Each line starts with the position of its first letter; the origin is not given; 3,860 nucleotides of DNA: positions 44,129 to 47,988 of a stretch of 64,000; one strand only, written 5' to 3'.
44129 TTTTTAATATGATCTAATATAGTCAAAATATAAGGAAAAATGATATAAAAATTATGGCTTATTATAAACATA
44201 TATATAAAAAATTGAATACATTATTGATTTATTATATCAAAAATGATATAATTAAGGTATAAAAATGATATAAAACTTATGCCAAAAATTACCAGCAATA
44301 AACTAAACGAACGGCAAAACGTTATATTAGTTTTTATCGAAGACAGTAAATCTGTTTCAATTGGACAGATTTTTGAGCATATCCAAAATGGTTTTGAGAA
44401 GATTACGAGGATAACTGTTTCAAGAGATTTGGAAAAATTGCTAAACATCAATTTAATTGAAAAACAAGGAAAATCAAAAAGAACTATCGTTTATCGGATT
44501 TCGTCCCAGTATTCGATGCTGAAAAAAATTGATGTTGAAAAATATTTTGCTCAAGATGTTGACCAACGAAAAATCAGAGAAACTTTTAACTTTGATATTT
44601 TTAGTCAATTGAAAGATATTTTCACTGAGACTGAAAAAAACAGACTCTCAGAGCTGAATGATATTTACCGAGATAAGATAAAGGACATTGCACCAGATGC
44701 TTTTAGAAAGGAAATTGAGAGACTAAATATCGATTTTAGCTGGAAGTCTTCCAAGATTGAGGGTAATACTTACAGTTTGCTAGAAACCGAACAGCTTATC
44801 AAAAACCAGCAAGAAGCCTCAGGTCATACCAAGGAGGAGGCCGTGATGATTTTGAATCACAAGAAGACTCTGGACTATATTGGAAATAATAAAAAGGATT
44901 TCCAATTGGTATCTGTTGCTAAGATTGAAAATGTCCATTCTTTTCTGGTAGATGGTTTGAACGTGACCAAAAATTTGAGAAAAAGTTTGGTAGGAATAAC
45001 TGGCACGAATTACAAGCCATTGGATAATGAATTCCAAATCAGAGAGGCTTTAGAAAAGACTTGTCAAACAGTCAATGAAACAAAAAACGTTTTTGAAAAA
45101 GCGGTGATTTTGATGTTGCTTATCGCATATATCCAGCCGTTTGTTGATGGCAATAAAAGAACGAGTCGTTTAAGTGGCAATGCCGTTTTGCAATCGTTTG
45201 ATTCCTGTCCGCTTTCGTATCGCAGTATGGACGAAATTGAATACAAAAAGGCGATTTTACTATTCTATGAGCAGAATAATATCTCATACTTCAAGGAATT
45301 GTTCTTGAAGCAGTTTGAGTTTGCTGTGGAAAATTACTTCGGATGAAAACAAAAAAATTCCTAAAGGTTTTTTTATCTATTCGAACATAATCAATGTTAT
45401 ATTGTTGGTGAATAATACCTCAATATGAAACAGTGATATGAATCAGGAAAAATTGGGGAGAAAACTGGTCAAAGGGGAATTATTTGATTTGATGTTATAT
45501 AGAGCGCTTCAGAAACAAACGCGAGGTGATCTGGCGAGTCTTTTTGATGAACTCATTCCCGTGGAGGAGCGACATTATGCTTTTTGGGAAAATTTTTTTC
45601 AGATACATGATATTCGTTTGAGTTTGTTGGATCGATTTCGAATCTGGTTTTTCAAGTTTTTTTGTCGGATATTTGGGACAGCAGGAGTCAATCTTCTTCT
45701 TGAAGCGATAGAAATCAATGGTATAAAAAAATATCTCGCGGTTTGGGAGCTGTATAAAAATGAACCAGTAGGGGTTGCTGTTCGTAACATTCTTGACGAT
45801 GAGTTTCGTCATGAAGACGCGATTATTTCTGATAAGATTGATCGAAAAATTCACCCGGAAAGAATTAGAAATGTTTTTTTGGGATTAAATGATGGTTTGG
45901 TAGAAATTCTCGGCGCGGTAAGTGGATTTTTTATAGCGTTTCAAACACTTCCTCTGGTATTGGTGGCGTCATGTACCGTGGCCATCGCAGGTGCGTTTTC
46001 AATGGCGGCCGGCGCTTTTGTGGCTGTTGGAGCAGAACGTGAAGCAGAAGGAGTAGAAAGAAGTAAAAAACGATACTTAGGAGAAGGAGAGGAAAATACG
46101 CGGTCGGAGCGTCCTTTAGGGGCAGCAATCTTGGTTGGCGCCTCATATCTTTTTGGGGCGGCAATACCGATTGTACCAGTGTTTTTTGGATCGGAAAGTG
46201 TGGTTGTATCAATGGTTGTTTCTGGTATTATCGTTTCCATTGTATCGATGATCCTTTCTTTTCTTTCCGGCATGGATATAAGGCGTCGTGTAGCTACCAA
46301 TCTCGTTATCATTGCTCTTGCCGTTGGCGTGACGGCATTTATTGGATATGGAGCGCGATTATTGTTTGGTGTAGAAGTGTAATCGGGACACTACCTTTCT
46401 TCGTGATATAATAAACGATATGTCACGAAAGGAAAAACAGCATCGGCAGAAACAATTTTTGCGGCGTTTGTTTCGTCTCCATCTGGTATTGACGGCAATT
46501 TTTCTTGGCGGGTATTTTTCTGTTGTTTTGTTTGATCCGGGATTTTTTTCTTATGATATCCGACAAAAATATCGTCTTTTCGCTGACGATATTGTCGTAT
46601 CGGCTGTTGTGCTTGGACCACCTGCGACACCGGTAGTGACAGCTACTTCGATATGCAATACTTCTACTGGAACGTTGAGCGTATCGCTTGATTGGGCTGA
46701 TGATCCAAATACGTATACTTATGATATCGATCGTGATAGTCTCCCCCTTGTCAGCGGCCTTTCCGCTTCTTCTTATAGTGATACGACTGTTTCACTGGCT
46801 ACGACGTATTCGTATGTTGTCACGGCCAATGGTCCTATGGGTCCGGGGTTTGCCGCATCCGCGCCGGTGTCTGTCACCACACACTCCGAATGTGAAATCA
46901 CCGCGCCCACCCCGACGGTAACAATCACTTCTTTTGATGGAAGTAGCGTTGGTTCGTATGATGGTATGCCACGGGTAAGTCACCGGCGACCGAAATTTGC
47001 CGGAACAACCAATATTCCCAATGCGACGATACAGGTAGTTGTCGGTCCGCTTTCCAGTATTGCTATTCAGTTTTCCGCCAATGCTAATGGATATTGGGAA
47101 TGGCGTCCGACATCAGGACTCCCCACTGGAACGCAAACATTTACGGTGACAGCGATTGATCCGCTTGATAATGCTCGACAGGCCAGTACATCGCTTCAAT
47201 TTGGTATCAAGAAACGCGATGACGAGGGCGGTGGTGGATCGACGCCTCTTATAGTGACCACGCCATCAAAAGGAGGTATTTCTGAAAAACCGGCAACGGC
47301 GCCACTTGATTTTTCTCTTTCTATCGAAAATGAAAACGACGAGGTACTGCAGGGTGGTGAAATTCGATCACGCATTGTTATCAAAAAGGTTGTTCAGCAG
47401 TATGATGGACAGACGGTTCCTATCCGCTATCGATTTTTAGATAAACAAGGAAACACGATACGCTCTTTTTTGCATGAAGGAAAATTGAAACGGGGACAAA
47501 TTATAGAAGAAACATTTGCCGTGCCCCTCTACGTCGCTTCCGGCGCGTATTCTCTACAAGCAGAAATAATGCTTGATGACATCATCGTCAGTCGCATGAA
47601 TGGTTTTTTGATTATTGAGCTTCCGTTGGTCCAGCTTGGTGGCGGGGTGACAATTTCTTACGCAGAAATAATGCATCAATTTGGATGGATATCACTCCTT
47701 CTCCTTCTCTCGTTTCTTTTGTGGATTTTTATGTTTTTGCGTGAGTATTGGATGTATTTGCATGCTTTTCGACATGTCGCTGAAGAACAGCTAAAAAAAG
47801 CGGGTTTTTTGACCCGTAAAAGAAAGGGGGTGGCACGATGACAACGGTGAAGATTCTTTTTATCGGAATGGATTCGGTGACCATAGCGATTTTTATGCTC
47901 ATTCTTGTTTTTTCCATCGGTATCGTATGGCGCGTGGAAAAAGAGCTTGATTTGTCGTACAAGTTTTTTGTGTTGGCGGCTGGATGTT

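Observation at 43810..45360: Low-GC islet next to the 16S gene carrying an HTH-Fic protein with a degenerate catalytic motif and upstream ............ repeats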

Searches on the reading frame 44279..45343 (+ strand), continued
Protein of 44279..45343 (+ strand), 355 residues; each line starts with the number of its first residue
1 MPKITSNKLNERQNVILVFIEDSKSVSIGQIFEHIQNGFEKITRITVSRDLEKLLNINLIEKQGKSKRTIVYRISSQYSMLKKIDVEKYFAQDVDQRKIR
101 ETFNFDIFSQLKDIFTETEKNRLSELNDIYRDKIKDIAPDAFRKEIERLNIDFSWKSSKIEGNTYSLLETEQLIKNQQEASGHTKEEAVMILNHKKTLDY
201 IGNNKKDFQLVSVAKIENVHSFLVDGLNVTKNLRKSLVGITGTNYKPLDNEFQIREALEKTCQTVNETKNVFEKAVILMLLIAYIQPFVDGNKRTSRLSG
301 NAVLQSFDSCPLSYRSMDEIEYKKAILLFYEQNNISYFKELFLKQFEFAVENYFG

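Call 49: get_annotated_region(hit=H16, flank=5000)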
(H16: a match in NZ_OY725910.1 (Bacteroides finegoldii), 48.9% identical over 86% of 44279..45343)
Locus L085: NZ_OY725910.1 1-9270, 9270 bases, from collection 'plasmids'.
description: Bacteroides finegoldii strain Bacteroides finegoldii TSDC17.2-1.1 plasmid 8, complete sequence
organism: Bacteroides finegoldii (NCBI taxid 338188)
taxonomy: Bacteria; Bacteroidota; Bacteroidia; Bacteroidales; Bacteroidaceae; Bacteroides; Bacteroides finegoldii
host: -; source: -; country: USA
typing (MOB-suite, as given by PLSDB): non-mobilizable
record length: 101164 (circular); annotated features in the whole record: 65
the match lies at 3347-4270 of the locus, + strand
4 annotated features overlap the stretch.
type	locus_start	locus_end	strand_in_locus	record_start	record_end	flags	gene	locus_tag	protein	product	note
CDS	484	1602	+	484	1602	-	-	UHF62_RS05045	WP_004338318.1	site-specific integrase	GO:0015074 - DNA integration [Evidence IEA]; GO:0006310 - DNA recombination [Evidence IEA]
CDS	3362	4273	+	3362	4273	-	-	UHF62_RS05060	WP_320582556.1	Fic family protein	-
CDS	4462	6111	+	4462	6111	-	-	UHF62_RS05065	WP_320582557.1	DUF6377 domain-containing protein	-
CDS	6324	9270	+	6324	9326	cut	-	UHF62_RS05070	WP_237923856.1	TonB-dependent receptor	-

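Call 50: get_annotated_region(hit=H19, flank=4000)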
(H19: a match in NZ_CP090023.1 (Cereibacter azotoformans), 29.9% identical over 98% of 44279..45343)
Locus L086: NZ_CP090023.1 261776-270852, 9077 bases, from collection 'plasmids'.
description: Cereibacter azotoformans strain SY5 plasmid p1, complete sequence
organism: Cereibacter azotoformans (NCBI taxid 43057)
taxonomy: Bacteria; Pseudomonadota; Alphaproteobacteria; Rhodobacterales; Paracoccaceae; Cereibacter; Cereibacter azotoformans
host: -; source: cell culture,Aquaculture sediment; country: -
typing (MOB-suite, as given by PLSDB): non-mobilizable; replicon rep_cluster_252
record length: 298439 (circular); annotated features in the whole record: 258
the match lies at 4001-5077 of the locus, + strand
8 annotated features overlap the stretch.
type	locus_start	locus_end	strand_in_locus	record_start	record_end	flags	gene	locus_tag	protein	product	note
CDS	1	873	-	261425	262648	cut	-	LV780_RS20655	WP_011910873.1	AAA family ATPase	-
CDS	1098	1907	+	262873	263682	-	-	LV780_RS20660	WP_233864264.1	hypothetical protein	-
CDS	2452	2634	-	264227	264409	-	-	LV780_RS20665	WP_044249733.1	hypothetical protein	-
CDS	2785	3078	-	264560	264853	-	-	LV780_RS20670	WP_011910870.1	type II toxin-antitoxin system RelE/ParE family toxin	GO:0030541 - plasmid partitioning [Evidence IEA]; GO:0051290 - protein heterotetramerization [Evidence IEA]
CDS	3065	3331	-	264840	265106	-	-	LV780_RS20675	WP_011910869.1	type II toxin-antitoxin system ParD family antitoxin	GO:0051983 - regulation of chromosome segregation [Evidence IEA]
CDS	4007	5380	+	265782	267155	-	-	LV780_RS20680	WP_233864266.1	Fic family protein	-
CDS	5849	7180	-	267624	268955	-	-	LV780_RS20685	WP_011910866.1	HipA domain-containing protein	-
CDS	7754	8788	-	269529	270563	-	-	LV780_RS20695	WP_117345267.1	nucleotidyltransferase domain-containing protein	-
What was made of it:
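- The Cereibacter plasmid homologue lies among ParDE, HipA and nucleotidyltransferase genes (call 50).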

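Call 51: get_annotated_region(hit=H1, flank=3000)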
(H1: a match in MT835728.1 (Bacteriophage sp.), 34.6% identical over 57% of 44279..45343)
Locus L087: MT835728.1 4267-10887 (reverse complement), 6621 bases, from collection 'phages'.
description: UNVERIFIED: Bacteriophage sp. clone scaffold_550 genomic sequence.
organism: Bacteriophage sp. (NCBI taxid 38018)
taxonomy: Viruses
host: -; source: human fecal samples; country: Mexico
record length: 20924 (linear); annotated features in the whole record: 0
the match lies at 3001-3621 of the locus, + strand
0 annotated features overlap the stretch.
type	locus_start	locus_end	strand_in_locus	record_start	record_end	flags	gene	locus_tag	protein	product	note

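Call 81: search_solved_structures(query=A1, max_evalue=0.001, show_alignments=0)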
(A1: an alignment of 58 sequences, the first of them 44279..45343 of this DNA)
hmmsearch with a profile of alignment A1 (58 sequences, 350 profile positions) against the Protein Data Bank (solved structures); distinct sequences matched with E-value up to 0.001: 27.
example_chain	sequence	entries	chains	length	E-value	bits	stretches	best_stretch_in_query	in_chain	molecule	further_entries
6i7j_A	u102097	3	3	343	1.1e-21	80.7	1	136-319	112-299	Adenosine monophosphate-protein transferase FICD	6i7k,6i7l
7b7z_A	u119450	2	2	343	1.5e-21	80.2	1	136-319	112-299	Protein adenylyltransferase FICD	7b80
4u04_A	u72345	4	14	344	2.8e-21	79.3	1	136-319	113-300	Adenosine monophosphate-protein transferase FICD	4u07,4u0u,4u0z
6i7g_A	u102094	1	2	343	2.8e-21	79.3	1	136-319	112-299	Adenosine monophosphate-protein transferase FICD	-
6i7h_A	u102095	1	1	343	1.2e-20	77.2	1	136-319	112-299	Adenosine monophosphate-protein transferase FICD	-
6i7i_A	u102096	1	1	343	1.4e-20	76.9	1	136-319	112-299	Adenosine monophosphate-protein transferase FICD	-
6zmd_B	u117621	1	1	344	2.3e-20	76.3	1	136-323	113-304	Protein adenylyltransferase FICD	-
4u0s_A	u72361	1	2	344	8.4e-20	74.4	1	137-319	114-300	Adenosine monophosphate-protein transferase FICD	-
9yz5_A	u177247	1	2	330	8.6e-20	74.4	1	137-319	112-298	Protein adenylyltransferase FICD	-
5jj6_A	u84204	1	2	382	2.7e-17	66.2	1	120-348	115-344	Adenosine monophosphate-protein transferase FICD homolog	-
5jj7_A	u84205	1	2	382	8.5e-16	61.2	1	121-348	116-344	Adenosine monophosphate-protein transferase FICD homolog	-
3cuc_A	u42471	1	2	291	1.2e-12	50.9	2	273-318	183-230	Protein of unknown function with a Fic domain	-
7xux_A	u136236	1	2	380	9.1e-10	41.4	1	152-304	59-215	Fido domain-containing protein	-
4x2e_A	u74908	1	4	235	2.6e-08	36.6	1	147-305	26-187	Fic family protein putative filamentation induced by cAMP protein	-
4x2c_A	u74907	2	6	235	4.8e-06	29.2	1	148-305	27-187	Fic family protein putative filamentation induced by cAMP protein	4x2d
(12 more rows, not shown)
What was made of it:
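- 44309..44503 (+): Winged helix-turn-helix, residues 11-75. The recognition helix is about residues 44-56 (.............). The family profile matches BlaI/MecI repressors at E 5e-4 to 9e-4 (call 81).
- Closest known: BlaI/MecI-type winged-helix repressors. Same: The N-terminal wHTH shows profile similarity (E 5e-4 to 9e-4, call 81).
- The family profile matches FICD at 1e-21, and its N-terminus matches BlaI/MecI (call 81).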

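Call 84: get_annotated_region(hit=H6, flank=2500)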
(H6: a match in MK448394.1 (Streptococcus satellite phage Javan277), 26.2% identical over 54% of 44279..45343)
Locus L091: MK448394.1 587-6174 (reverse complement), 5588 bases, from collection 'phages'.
description: Streptococcus satellite phage Javan277, complete genome.
organism: Streptococcus satellite phage Javan277 (NCBI taxid 2558601)
taxonomy: Viruses
host: Streptococcus intermedius ATCC_27335; source: -; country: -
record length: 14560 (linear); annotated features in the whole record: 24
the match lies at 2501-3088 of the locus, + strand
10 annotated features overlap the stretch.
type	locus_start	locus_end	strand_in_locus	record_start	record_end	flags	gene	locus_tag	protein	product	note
CDS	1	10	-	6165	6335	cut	-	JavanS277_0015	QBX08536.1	transcriptional regulator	-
CDS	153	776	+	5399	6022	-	-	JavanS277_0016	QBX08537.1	XRE family transcriptional regulator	-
CDS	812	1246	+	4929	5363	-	-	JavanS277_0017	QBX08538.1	hypothetical protein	-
CDS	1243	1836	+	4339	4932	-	-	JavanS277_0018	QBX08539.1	hypothetical protein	-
CDS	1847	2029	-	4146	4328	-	-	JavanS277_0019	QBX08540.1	hypothetical protein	-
CDS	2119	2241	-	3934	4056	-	-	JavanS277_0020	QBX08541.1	hypothetical protein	-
CDS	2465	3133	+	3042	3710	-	-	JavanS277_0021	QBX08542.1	hypothetical protein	Pli0008 protein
CDS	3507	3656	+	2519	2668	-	-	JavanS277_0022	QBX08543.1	hypothetical protein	-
CDS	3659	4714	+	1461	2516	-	-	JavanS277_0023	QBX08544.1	hypothetical protein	-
CDS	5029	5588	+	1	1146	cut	-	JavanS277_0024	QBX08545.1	integrase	integrase: site-specific recombinase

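Call 85: get_annotated_region(hit=H2, flank=2500)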
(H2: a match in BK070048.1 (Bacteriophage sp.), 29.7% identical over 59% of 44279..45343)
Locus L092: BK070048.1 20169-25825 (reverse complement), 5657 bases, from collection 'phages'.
description: TPA_asm: Bacteriophage sp. isolate Hbizzozeronii56877_10 prophage genomic sequence.
organism: Bacteriophage sp. (NCBI taxid 38018)
taxonomy: Viruses
host: Helicobacter bizzozeronii; source: -; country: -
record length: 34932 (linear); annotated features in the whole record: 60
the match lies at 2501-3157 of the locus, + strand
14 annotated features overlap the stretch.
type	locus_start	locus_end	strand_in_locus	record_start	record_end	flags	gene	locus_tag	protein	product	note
CDS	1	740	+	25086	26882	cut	-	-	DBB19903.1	Phage head, terminase DNA packaging protein A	-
CDS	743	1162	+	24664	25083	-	-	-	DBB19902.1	hypothetical protein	-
CDS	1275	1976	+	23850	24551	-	-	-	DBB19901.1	Portal protein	-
CDS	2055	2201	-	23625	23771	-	-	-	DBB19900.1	hypothetical protein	-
CDS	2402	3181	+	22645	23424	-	-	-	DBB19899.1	Huntingtin interacting protein E-like protein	-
CDS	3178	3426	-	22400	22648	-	-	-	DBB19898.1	hypothetical protein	-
CDS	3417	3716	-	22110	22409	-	-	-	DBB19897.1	hypothetical protein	-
CDS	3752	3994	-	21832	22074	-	-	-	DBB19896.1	hypothetical protein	-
CDS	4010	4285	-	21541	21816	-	-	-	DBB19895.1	hypothetical protein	-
CDS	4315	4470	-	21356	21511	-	-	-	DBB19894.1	hypothetical protein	-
CDS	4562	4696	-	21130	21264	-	-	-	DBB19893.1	hypothetical protein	-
CDS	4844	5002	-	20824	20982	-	-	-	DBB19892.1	hypothetical protein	-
CDS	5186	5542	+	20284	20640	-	-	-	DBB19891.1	DNA primase DnaG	-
CDS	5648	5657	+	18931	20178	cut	-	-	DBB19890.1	DNA primase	(EC 2.7.7.-)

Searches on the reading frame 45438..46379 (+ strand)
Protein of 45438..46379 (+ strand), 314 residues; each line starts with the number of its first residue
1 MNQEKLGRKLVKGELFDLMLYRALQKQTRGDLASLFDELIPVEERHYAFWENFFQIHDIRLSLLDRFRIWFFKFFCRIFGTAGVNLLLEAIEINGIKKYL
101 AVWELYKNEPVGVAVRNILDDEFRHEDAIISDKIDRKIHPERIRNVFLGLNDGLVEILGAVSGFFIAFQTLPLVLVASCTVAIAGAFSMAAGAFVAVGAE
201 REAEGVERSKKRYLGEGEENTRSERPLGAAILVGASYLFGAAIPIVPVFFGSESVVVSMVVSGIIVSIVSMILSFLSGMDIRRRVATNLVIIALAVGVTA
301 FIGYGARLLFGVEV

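Call 6: search_protein_families(library=pfam, proteins=[window:45438-46379:+], max_evalue=0.01)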
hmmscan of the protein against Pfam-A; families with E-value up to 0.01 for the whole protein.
window:45438-46379:+ (314 aa): 2 families
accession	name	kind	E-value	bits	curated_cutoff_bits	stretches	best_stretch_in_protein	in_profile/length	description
PF01988.24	VIT1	-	3.4e-24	86.3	28.1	2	143-212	1-71/214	VIT family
PF02915.23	Rubrerythrin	-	6.5e-05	23.8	22.8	1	12-127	8-131/137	Rubrerythrin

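Call 62: find_homologous_proteins(query=window:45438-46379:+, max_evalue=1e-40)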
Query window:45438-46379:+ (314 aa): 2188 proteins with E <= 1e-40 among 8000 candidates; the best 120 are listed.
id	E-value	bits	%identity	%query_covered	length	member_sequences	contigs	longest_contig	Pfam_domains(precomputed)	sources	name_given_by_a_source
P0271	5.0e-198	674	100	100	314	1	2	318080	PF01988.25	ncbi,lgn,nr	ncbi:MAG: VIT1/CCC1 transporter family protein [Candidatus Moranbacteria bacterium]|nr:VIT1/CCC1 tra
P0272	2.6e-129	449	65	100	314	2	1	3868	PF01988.25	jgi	jgi:VIT1/CCC1 family predicted Fe2+/Mn2+ transporter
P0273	7.8e-128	444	64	100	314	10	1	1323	PF01988.25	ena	-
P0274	1.9e-127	443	65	98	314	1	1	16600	PF01988.25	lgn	-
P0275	8.8e-125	434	65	100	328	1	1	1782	PF01988.25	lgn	-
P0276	1.0e-124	434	63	100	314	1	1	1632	PF01988.25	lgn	-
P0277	5.6e-123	428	63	100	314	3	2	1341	PF01988.25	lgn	-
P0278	2.8e-122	426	65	98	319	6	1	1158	PF01988.25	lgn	-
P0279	7.1e-122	424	64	99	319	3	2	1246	PF01988.25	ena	-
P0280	7.7e-122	424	65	100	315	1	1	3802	PF01988.25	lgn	-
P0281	5.5e-121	422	63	99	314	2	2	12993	PF01988.25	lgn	-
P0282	6.6e-121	421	64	99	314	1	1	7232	PF01988.25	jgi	jgi:vacuolar iron transporter family protein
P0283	1.0e-120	421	65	99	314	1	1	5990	PF01988.25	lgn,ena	-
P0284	3.2e-120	419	64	99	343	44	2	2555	PF01988.25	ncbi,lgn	-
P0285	3.7e-120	419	62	99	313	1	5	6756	PF01988.25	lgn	-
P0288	1.4e-119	417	62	100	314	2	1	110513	PF01988.25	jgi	-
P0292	1.0e-116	408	60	100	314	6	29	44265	PF01988.25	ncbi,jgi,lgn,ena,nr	ncbi:MAG: hypothetical protein A3J06_02500 [Candidatus Moranbacteria bacterium RIFCSPLOWO2_02_FULL_4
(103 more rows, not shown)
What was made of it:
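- The neighbouring VIT1 gives 65% (call 62).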

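Call 63: find_encoding_contigs(protein=P0274, flank=6000, max_places=1)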
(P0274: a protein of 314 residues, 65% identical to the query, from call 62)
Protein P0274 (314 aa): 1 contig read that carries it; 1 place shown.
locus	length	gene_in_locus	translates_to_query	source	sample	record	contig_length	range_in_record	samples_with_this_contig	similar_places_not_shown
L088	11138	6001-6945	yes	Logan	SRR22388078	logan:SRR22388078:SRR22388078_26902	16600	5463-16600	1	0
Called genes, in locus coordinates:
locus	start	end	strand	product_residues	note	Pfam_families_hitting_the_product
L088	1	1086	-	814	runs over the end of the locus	PF13298:LigD_N, PF01068:DNA_ligase_A_M, PF04679:DNA_ligase_A_C, PF21686:LigD_Prim-Pol, PF01896:DNA_primase_S (weak)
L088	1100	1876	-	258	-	PF02735:Ku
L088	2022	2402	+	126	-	PF00903:Glyoxalase, PF22677:Ble-like_N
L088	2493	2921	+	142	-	-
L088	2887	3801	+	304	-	PF02424:ApbE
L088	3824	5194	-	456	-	PF11798:IMS_HHH (faint), PF00817:IMS, PF11799:IMS_C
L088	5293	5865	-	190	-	PF00717:Peptidase_S24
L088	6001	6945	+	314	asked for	PF01988:VIT1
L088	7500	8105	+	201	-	PF13406:SLT_2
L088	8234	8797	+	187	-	PF01551:Peptidase_M23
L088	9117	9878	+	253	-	PF04402:SIMPL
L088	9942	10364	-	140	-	PF02077:SURF4, PF07681:DoxX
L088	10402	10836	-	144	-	-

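Call 64: find_encoding_contigs(protein=P0288, flank=6000, max_places=1)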
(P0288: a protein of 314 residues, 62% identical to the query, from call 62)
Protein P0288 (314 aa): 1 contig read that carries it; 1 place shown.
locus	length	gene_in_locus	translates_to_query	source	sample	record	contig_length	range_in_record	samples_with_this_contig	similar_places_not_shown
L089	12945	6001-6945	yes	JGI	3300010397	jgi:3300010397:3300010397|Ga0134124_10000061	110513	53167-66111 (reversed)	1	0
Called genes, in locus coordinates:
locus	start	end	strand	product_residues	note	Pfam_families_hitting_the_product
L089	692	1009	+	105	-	-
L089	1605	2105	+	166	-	-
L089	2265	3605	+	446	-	PF00206:Lyase_1, PF08328:ASL_C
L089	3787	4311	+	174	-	-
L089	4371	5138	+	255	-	PF02129:Peptidase_S15, PF12146:Hydrolase_4, PF00561:Abhydrolase_1, PF12697:Abhydrolase_6 (weak), PF20408:Abhydrolase_11 (weak), PF00326:Peptidase_S9, PF12146:Hydrolase_4 (weak)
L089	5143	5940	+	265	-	-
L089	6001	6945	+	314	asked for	PF01988:VIT1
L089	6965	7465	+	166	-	PF00293:NUDIX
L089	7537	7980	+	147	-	-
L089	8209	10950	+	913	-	PF00586:AIRS (weak), PF02769:AIRS_C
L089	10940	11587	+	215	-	PF13507:GATase_5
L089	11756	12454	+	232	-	PF00551:Formyl_trans_N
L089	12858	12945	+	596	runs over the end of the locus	PF01411:tRNA-synt_2c, PF07973:tRNA_SAD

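Call 65: find_encoding_contigs(protein=P0292, flank=6000, max_places=1)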
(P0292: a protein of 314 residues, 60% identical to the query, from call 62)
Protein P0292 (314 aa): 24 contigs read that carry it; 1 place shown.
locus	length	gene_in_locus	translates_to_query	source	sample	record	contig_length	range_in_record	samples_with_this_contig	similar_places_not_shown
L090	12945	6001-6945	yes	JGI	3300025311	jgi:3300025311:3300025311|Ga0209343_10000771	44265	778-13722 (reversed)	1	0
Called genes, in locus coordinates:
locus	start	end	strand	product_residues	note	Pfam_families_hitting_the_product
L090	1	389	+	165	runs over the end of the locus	-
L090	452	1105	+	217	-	-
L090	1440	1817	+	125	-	PF00293:NUDIX, PF14815:NUDIX_4 (weak)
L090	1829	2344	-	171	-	-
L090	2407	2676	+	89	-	-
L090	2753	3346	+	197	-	PF00702:Hydrolase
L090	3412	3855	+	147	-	-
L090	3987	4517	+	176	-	-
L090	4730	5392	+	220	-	-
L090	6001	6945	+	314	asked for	PF01988:VIT1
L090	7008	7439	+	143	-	-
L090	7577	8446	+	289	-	PF02424:ApbE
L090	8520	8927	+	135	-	-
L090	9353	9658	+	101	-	-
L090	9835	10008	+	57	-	-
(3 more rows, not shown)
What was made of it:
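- Tried and rejected: VIT1 homologues are at most 65% identical and their contexts are mostly rearranged (calls 62-65).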

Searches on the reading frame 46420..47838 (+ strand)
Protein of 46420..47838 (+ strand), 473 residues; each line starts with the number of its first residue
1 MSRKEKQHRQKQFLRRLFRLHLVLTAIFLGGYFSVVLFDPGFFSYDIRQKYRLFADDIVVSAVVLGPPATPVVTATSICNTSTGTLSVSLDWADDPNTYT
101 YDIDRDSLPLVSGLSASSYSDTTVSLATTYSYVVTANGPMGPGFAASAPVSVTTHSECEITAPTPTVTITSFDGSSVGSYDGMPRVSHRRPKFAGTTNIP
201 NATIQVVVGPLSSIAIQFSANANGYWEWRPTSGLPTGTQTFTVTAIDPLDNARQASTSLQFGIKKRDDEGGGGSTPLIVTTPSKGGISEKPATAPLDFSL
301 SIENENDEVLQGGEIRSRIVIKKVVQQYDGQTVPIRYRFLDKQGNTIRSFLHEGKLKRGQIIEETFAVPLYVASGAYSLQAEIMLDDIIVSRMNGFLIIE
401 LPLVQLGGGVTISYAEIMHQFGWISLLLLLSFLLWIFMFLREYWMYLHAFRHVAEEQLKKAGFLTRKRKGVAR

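Call 6: search_protein_families(library=pfam, proteins=[window:46420-47838:+], max_evalue=0.01)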
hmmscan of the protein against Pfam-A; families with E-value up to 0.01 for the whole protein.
window:46420-47838:+ (473 aa): 1 family
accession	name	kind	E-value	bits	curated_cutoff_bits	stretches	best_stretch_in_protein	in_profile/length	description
PF19077.6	Big_13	-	4.3e-08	34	27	1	163-261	3-98/102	Bacterial Ig-like domain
